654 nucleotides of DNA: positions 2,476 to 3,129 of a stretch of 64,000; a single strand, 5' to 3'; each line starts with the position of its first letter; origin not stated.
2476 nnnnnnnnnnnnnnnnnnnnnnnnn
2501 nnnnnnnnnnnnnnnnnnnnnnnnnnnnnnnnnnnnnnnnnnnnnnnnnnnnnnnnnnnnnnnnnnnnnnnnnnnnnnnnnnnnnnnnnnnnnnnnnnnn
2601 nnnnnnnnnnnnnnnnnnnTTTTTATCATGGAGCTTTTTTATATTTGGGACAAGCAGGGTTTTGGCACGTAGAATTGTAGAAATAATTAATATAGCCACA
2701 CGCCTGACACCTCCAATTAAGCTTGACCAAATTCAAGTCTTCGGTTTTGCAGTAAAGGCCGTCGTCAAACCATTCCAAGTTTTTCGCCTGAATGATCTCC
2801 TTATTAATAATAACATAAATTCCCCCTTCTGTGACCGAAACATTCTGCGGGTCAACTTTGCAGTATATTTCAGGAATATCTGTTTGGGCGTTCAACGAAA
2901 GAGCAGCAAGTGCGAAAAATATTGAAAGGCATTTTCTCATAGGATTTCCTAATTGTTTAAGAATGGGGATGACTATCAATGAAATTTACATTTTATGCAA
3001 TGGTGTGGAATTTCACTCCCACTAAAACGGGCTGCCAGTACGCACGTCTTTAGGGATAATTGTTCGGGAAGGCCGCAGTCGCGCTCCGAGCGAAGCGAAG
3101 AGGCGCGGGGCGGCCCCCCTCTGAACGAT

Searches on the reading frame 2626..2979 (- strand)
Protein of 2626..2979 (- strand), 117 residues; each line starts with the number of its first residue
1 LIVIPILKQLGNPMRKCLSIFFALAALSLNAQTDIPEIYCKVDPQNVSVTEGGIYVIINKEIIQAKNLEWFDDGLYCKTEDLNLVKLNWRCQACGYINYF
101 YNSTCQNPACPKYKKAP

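Call 27: search_protein_families(library=pfam, proteins=[window:2626-2979:-], max_evalue=0.1)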
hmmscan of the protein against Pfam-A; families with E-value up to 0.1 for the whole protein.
window:2626-2979:- (117 aa): 1 family
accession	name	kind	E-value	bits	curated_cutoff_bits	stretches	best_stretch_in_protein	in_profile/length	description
PF14319.11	Zn_Tnp_IS91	-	0.00023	21.6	26.3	1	62-112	14-61/90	Transposase zinc-binding domain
